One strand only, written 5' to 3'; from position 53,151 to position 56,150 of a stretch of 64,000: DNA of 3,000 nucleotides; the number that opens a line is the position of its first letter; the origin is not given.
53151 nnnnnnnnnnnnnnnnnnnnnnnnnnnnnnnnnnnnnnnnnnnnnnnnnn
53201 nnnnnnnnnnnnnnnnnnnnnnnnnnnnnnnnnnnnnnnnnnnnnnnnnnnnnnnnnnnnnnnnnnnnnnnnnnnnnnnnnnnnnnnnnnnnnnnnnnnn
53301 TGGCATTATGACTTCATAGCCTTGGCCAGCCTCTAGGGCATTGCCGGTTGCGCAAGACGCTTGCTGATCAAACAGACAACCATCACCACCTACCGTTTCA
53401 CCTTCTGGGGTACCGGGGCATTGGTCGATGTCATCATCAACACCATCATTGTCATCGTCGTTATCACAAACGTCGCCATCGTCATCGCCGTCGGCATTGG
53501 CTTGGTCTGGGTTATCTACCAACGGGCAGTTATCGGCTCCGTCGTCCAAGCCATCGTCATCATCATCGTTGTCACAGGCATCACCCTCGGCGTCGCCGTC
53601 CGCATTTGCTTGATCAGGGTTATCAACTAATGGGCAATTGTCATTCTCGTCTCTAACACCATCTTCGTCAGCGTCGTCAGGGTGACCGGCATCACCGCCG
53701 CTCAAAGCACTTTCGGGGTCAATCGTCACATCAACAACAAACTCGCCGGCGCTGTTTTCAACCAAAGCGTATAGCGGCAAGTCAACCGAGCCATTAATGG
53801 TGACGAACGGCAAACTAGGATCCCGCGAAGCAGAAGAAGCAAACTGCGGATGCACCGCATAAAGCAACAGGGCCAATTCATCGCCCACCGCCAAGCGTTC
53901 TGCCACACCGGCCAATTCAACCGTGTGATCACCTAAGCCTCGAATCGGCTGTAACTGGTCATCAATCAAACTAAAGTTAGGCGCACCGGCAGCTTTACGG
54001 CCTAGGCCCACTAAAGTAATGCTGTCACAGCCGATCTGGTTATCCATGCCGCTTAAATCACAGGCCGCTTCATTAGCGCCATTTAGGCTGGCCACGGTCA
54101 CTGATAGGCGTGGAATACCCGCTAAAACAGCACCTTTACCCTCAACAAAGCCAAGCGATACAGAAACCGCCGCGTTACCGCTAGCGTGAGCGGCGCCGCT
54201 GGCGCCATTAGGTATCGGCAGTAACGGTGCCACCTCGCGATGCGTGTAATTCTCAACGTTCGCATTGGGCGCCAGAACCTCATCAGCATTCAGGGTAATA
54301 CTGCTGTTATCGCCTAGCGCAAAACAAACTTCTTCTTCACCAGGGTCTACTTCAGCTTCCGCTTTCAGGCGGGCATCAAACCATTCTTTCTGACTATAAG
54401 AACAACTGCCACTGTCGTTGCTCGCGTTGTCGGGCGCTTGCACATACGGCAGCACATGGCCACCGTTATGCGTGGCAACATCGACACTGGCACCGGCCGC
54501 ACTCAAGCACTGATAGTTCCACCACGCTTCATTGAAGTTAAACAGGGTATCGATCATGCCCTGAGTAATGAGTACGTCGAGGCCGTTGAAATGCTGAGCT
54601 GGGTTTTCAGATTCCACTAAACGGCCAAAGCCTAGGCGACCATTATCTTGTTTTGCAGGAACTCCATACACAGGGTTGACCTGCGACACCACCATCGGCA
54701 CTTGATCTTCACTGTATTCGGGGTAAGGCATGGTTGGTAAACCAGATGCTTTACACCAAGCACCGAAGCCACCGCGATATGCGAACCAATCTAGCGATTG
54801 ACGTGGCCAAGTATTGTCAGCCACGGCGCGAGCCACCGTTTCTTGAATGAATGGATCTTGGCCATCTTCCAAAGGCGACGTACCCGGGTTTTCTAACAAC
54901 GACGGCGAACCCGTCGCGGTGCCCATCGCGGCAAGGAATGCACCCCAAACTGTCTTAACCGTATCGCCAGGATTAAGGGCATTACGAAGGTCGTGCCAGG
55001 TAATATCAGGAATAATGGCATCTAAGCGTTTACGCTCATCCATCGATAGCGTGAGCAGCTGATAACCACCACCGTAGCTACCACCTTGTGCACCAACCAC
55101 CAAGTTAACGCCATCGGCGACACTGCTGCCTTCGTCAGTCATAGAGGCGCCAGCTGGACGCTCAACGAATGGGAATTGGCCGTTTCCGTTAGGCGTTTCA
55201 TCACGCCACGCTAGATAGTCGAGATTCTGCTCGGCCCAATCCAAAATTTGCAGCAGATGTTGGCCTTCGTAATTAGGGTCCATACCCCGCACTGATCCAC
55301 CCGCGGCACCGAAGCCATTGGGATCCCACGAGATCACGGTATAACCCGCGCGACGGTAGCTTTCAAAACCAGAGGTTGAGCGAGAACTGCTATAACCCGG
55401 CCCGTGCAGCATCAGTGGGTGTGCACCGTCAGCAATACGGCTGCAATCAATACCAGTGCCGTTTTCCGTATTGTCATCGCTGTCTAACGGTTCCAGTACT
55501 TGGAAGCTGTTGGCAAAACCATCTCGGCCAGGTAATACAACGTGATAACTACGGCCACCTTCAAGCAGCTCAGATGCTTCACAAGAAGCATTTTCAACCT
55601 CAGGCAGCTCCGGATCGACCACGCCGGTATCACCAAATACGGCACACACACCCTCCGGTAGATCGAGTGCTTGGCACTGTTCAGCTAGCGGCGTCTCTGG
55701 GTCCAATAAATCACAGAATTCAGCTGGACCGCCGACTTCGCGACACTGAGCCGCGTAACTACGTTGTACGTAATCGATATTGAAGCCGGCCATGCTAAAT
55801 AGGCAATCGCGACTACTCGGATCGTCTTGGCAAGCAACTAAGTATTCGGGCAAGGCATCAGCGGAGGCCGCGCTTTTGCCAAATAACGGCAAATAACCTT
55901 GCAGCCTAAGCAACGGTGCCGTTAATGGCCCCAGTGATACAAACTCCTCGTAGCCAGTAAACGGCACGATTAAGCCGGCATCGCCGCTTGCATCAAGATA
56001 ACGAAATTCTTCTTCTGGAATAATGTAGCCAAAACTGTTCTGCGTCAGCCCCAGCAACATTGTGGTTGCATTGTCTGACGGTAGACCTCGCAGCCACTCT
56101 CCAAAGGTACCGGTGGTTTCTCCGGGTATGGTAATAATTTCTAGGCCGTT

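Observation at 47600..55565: Intragenic triplication of a CocE/NonD (S15)-like hydrolase domain, with the active-site block conserved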

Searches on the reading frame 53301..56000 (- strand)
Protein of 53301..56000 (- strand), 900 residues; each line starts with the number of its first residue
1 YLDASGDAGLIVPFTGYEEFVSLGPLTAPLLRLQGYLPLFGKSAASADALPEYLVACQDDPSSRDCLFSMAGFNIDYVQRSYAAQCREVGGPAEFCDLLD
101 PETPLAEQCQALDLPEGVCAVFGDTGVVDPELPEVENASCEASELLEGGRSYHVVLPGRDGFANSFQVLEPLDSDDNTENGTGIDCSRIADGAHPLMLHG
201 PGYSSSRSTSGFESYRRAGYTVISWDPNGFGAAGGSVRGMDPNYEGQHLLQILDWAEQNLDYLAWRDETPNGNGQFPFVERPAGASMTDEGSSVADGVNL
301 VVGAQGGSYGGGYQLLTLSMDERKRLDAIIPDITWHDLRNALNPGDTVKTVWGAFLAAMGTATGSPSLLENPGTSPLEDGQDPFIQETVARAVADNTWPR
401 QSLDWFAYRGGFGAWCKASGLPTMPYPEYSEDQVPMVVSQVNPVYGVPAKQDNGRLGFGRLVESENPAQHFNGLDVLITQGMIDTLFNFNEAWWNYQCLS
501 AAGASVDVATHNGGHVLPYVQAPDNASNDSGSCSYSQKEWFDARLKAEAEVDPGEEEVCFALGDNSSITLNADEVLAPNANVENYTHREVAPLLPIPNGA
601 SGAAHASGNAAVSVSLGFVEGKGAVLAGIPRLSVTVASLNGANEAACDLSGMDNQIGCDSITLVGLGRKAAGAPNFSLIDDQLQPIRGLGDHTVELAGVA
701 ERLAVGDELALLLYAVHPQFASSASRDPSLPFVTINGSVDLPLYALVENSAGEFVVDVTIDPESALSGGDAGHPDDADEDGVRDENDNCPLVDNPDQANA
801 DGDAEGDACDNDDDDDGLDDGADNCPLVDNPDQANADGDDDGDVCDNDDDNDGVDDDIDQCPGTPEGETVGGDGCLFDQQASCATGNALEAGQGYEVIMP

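Call 7: search_protein_families(library=pfam, proteins=[window:53301-56000:-], max_evalue=0.01)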
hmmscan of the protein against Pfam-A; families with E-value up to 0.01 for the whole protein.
window:53301-56000:- (900 aa): 2 families
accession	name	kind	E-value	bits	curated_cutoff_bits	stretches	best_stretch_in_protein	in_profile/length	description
PF02412.23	TSP_3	-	2.8e-14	52.9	25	3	800-833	3-36/36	Thrombospondin type 3 repeat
PF02129.25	Peptidase_S15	-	2.8e-09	37.5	23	1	212-350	44-145/262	X-Pro dipeptidyl-peptidase (S15 family)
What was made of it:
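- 53748..55649 (-): S15/CocE-NonD-type module A (aa 1518-2151). Ser1708 is at 55077-55079, Asp1884 at 54549-54551 and His1915 at 54456-54458. The putative oxyanion Tyr1603 is at 55392-55394. Pfam PF02129 E 2.8e-9 (call 7).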

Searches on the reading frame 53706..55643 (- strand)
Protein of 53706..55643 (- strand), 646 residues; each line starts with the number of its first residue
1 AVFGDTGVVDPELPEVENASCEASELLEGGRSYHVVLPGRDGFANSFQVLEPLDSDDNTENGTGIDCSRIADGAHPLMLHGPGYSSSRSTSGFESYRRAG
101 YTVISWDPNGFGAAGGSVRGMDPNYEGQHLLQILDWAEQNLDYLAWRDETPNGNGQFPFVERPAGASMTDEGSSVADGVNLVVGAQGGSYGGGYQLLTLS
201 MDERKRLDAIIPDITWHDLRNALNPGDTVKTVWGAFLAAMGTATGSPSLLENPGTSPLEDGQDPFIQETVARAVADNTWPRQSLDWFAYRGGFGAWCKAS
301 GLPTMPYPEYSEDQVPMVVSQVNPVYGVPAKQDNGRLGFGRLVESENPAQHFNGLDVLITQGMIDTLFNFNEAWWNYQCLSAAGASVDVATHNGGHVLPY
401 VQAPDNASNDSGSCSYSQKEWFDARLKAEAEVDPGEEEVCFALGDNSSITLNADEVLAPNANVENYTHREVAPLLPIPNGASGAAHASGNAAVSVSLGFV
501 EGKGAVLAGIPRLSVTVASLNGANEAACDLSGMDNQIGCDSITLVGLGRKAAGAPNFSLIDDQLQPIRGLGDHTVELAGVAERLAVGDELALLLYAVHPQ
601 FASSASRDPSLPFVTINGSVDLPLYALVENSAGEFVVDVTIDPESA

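Call 12: search_solved_structures(query=window:53706-55643:-, max_evalue=1, show_alignments=2)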
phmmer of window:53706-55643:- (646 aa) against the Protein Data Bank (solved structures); distinct sequences matched with E-value up to 1: 6.
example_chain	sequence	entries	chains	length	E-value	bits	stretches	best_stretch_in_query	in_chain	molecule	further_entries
3pg0_A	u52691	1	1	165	0.0018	20.2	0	151-190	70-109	ThreeFoil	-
3fcy_A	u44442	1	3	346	0.0071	18.2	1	71-141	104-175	Xylan esterase 1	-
6lzh_A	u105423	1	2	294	0.43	12.3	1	76-140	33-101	GrgF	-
5vfp_c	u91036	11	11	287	0.71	11.6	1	252-331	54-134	26S proteasome non-ATPase regulatory subunit 14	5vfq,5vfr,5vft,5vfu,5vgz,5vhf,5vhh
22mm_c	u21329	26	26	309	0.82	11.4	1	252-330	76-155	26S proteasome non-ATPase regulatory subunit 14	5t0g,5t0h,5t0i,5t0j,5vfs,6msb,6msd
12bm_c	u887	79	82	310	0.83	11.4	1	252-330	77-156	26S proteasome non-ATPase regulatory subunit 14 | Proteasome (Prosome, macropain) 26S subunit, non-ATPase, 14 | RPN11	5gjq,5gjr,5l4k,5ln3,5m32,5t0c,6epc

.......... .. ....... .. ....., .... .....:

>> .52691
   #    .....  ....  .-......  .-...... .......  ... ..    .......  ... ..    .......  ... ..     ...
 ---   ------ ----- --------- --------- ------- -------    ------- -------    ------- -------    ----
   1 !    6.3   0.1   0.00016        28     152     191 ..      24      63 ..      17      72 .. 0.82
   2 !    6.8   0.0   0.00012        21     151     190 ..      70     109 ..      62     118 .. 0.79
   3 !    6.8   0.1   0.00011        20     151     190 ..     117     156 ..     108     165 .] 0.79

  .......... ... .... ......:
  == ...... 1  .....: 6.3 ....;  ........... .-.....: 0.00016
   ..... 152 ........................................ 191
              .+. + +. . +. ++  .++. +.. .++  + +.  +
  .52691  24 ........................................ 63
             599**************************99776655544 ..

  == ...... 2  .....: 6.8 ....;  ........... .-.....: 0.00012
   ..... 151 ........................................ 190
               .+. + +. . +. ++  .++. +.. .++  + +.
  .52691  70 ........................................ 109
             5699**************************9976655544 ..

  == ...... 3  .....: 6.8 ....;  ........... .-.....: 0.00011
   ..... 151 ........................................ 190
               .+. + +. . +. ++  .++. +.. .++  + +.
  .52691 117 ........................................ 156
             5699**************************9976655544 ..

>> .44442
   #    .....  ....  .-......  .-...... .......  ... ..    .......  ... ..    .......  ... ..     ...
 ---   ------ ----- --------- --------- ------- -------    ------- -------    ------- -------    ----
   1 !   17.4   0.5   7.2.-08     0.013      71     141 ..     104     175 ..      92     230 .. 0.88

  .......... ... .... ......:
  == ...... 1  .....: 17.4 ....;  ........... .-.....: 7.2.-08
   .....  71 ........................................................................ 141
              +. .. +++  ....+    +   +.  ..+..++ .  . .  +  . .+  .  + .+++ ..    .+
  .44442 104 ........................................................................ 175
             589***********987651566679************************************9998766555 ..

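Call 14: find_homologous_proteins(query=window:53706-55643:-, max_evalue=0.00001)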
Query window:53706-55643:- (646 aa): 205 proteins with E <= 0.00001 among 8000 candidates; the best 120 are listed.
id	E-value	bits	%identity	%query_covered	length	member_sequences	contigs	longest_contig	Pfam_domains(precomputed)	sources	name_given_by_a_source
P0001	2.2e-217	742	55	97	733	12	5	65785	PF02129.25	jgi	jgi:hypothetical protein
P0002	1.9e-216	739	55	97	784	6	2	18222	PF02129.25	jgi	jgi:hypothetical protein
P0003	8.7e-216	737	56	95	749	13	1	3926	PF02129.25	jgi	jgi:pimeloyl-ACP methyl ester carboxylesterase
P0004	2.4e-215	735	55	97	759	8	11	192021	PF02129.25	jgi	jgi:hypothetical protein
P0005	1.7e-213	729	56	95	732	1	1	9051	PF02129.25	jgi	jgi:hypothetical protein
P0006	5.4e-213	727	57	94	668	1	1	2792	PF02129.25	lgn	-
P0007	1.9e-211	722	54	97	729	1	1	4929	PF02129.25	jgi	jgi:pimeloyl-ACP methyl ester carboxylesterase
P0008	2.2e-211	722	56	95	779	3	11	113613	PF02129.25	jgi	jgi:pimeloyl-ACP methyl ester carboxylesterase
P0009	5.2e-211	721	57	95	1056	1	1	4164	PF02129.25,PF02412.24,PF22352.3,PF00801.27,PF18911.7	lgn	-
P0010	5.1e-210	718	57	95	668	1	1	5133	PF02129.25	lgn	-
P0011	1.5e-209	716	54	97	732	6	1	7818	PF02129.25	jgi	jgi:hypothetical protein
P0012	6.4e-209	714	53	97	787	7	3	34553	PF02129.25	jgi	jgi:pimeloyl-ACP methyl ester carboxylesterase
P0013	2.5e-208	712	54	97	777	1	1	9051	PF02129.25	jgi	jgi:hypothetical protein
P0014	9.3e-207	707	54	98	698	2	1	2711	PF02129.25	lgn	-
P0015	1.3e-206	706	54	97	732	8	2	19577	PF02129.25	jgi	jgi:ABC-2 type transport system ATP-binding protein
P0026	7.1e-205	701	54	98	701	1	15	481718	PF02129.25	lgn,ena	-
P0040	1.2e-197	677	56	95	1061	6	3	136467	PF02129.25,PF02412.24,PF22352.3,PF00801.27,PF18911.7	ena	-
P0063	5.3e-151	523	47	96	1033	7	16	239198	PF02129.25,PF02412.24,PF22352.3,PF00801.27,PF18911.7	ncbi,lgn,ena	-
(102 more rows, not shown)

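Call 24: find_encoding_contigs(protein=P0005, flank=10000, max_places=3)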
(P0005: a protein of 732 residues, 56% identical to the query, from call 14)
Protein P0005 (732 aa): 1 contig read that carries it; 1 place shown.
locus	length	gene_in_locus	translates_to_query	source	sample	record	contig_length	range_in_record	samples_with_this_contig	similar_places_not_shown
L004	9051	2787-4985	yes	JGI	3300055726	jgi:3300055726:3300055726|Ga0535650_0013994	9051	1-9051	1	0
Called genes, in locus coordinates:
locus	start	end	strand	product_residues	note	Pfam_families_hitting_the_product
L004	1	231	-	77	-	?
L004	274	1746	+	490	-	-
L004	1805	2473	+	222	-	-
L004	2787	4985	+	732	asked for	PF02129:Peptidase_S15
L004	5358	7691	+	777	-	PF02129:Peptidase_S15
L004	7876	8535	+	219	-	PF13469:Sulfotransfer_3 (faint), PF17784:Sulfotransfer_4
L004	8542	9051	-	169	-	?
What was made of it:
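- L004 has two tandem stand-alone S15 paralogues (call 24). Tandem duplication of stand-alone S15 genes does occur elsewhere (L004; call 24).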

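Call 29: search_protein_families(library=ncbifam, proteins=[window:53706-55643:-], max_evalue=0.01)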
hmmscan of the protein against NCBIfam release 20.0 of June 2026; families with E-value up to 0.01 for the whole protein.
window:53706-55643:- (646 aa): 0 families

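Call 50: find_encoding_contigs(protein=P0040, flank=10000, max_places=2)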
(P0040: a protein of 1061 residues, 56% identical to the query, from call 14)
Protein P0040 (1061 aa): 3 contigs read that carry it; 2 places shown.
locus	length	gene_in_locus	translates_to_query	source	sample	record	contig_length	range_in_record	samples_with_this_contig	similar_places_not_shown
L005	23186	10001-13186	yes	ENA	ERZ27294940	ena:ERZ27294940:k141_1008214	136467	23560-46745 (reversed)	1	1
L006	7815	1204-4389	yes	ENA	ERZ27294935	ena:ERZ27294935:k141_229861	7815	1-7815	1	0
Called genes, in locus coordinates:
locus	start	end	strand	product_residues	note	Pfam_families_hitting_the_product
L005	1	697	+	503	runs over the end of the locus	PF13148:DUF3987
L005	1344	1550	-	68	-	-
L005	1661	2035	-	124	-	PF03703:bPH_2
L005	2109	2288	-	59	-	-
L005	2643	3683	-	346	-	PF12625:Arabinose_bd, PF12833:HTH_18, PF00165:HTH_AraC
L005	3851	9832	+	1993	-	PF04734:Ceramidase_alk, PF02412:TSP_3 (faint), PF00801:PKD (weak), PF18911:PKD_4, PF00801:PKD, PF18911:PKD_4, PF00801:PKD (weak), PF18911:PKD_4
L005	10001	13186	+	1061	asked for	PF02129:Peptidase_S15, PF02412:TSP_3, PF00801:PKD (weak), PF18911:PKD_4, PF22352:K319L-like_PKD (faint), PF00801:PKD, PF18911:PKD_4, PF00801:PKD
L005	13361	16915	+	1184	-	PF19878:DUF6351, PF02412:TSP_3, PF00801:PKD, PF18911:PKD_4, PF00801:PKD, PF18911:PKD_4, PF00801:PKD, PF18911:PKD_4, +1 more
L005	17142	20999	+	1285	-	PF02412:TSP_3 (faint), PF00801:PKD, PF18911:PKD_4, PF22352:K319L-like_PKD (faint), PF00801:PKD, PF18911:PKD_4, PF00801:PKD (weak), PF18911:PKD_4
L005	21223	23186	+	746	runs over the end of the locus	-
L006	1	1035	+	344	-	?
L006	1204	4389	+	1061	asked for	PF02129:Peptidase_S15, PF02412:TSP_3, PF00801:PKD (weak), PF18911:PKD_4, PF22352:K319L-like_PKD (faint), PF00801:PKD, PF18911:PKD_4, PF00801:PKD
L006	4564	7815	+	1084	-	?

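Call 51: find_encoding_contigs(protein=P0004, flank=10000, max_places=2)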
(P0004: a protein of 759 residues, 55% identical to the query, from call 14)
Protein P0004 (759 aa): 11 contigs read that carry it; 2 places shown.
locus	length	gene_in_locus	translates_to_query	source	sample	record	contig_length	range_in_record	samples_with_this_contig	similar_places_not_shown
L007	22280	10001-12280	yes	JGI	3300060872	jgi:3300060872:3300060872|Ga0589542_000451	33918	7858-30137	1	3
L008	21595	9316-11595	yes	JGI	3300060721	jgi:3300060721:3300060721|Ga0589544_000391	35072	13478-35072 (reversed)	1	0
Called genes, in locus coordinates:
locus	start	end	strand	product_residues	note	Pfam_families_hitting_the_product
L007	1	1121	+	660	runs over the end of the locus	PF07696:7TMR-DISMED2, PF07695:7TMR-DISM_7TM, PF02518:HATPase_c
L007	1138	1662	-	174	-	-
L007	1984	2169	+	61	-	-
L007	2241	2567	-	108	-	PF12840:HTH_20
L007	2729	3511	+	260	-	PF00106:adh_short, PF08659:KR, PF13561:adh_short_C2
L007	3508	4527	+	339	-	PF02558:ApbA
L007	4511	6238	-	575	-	PF02518:HATPase_c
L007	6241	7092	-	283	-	PF00072:Response_reg, PF00486:Trans_reg_C (weak)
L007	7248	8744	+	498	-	-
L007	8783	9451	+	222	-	-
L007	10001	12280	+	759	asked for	PF02129:Peptidase_S15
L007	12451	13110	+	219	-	PF13469:Sulfotransfer_3 (faint), PF17784:Sulfotransfer_4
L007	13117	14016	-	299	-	-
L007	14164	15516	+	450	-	PF01554:MatE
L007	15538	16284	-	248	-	PF01564:Spermine_synth (weak), PF13847:Methyltransf_31 (weak)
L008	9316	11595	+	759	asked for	PF02129:Peptidase_S15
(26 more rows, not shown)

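Call 54: find_encoding_contigs(protein=P0063, flank=10000, max_places=1)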
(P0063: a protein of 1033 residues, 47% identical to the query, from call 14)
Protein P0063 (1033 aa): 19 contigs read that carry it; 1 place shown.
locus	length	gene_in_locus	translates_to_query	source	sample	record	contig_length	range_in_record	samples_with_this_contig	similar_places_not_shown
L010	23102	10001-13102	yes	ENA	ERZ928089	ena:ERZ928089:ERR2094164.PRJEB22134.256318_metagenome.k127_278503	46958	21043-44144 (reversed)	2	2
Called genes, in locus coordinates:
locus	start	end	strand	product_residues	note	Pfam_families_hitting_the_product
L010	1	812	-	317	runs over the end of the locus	-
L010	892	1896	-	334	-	PF00195:Chal_sti_synt_N (weak), PF08545:ACP_syn_III, PF08541:ACP_syn_III_C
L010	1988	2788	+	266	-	PF00378:ECH_1, PF16113:ECH_2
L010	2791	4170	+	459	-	PF04403:PqiA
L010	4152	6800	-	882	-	PF00809:Pterin_bind, PF02607:B12-binding_2, PF02310:B12-binding, PF02965:Met_synt_B12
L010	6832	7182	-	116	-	PF13366:PDDEXK_3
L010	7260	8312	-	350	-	PF02574:S-methyl_trans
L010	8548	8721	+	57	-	PF00301:Rubredoxin, PF21349:RUBY_RBDX (faint)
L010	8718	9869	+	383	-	PF01266:DAO (faint), PF01593:Amino_oxidase (faint), PF05834:Lycopene_cycl (faint), PF07992:Pyr_redox_2, PF00070:Pyr_redox, PF18113:Rbx_binding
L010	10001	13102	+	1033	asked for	PF02129:Peptidase_S15, PF02412:TSP_3 (weak), PF00801:PKD, PF18911:PKD_4 (weak), PF00801:PKD, PF18911:PKD_4, PF00801:PKD (weak), PF18911:PKD_4, +1 more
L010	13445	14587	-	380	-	PF25919:BSH_CusB (faint), PF25973:BSH_CzcB (faint), PF25989:YknX_C (weak)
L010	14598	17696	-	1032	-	PF00873:ACR_tran, PF03176:MMPL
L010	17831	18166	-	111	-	PF13442:Cytochrome_CBB3, PF00034:Cytochrom_C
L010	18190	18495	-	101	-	PF00034:Cytochrom_C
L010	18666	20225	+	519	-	PF02541:Ppx-GppA, PF21447:Ppx-GppA_III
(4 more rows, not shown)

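Call 55: find_encoding_contigs(protein=P0026, flank=10000, max_places=1)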
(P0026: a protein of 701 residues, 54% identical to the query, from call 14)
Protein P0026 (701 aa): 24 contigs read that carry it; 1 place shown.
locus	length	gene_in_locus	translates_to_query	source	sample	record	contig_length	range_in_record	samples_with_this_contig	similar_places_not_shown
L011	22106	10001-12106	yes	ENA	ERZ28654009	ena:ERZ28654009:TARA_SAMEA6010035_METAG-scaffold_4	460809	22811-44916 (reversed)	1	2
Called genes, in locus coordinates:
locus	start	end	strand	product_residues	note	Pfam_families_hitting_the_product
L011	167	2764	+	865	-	PF00989:PAS (weak), PF13426:PAS_9 (weak), PF00989:PAS, PF08448:PAS_4, PF13426:PAS_9 (weak), PF08447:PAS_3, PF00990:GGDEF, PF00563:EAL, +2 more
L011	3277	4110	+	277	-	PF00578:AhpC-TSA, PF08534:Redoxin, PF00085:Thioredoxin (faint), PF13098:Thioredoxin_2 (weak), PF13905:Thioredoxin_8 (weak)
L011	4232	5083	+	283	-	PF01774:UreD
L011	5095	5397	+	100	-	PF00547:Urease_gamma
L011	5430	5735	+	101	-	PF00699:Urease_beta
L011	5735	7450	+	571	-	PF00449:Urease_alpha, PF01979:Amidohydro_1, PF07969:Amidohydro_3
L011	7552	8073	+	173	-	PF02814:UreE_N, PF05194:UreE_C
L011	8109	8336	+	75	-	-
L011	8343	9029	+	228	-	PF01730:UreF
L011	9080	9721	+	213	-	PF02492:cobW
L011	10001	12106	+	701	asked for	PF02129:Peptidase_S15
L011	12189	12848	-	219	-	PF08856:DUF1826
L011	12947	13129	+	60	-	-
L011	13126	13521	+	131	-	PF02492:cobW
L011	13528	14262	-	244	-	PF00293:NUDIX, PF21906:WHD_NrtR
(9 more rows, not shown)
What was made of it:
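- Other stand-alone S15 genes sit in unrelated contexts (calls 51, 54, 55).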
